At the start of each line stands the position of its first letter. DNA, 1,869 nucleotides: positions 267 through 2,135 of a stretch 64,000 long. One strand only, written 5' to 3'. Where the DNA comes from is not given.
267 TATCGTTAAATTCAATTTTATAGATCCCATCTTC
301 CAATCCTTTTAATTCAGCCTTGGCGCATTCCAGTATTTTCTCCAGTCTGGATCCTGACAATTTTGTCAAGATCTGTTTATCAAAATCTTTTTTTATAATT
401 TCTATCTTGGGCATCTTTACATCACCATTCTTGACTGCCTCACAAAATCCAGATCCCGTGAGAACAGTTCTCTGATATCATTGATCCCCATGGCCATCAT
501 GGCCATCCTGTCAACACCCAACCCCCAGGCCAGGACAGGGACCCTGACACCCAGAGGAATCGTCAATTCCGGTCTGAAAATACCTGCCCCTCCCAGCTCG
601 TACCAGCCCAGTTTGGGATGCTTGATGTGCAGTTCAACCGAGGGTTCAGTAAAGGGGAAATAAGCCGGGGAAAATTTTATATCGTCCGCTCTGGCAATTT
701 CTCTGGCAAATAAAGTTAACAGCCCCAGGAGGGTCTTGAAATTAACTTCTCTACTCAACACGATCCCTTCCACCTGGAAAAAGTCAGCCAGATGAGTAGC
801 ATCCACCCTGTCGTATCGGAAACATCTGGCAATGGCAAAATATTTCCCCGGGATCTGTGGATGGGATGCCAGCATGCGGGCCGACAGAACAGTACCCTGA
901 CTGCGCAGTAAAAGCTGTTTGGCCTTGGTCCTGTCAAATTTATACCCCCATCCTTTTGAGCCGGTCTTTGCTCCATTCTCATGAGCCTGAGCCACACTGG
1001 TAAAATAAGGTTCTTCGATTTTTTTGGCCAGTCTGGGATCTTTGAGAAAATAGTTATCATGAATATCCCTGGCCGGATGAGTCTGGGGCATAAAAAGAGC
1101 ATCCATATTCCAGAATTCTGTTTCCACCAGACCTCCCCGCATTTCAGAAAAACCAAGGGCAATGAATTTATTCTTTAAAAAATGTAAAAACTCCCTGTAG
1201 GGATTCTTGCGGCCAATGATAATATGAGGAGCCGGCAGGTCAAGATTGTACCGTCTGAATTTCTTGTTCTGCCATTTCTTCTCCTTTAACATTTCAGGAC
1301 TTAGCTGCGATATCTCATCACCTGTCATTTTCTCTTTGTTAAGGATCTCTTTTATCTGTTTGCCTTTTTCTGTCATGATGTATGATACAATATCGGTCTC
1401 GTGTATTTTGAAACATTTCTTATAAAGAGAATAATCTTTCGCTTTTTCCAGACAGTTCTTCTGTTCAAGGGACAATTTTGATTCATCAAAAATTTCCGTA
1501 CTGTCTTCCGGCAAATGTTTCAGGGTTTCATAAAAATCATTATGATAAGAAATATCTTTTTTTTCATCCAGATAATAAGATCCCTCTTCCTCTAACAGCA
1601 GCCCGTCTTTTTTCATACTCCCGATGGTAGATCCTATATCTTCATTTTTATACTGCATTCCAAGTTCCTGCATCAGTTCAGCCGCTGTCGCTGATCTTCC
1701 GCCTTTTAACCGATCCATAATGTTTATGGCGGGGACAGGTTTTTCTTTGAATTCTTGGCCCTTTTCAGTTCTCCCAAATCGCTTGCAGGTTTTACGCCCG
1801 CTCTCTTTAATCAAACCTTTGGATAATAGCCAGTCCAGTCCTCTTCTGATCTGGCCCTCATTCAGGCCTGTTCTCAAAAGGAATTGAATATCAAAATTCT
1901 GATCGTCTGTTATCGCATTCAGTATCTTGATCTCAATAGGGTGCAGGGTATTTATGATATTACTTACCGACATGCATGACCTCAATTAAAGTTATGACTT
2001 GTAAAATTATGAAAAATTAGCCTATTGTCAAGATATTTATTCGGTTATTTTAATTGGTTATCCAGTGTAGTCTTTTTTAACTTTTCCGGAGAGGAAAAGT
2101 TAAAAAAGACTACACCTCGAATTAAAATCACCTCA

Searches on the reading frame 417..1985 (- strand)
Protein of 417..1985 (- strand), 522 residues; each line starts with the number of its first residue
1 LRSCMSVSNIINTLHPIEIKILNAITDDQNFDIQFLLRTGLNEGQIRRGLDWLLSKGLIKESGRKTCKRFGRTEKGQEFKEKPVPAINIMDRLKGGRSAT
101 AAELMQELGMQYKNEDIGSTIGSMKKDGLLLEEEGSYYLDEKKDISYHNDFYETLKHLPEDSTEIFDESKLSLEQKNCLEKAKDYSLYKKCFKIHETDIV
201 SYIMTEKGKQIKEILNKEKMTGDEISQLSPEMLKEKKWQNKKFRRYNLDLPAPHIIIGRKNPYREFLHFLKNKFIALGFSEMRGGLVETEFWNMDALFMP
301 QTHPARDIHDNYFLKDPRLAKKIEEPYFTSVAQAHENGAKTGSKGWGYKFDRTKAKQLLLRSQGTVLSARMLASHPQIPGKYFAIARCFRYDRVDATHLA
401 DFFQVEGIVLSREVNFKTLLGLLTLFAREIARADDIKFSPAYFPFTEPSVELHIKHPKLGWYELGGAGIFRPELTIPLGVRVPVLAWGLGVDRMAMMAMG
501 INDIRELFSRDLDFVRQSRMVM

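Call 39: find_encoding_contigs(protein=window:417-1985:-, flank=10000, max_places=1)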
Protein window:417-1985:- (522 aa): no gene with exactly this product is on record in the collection.
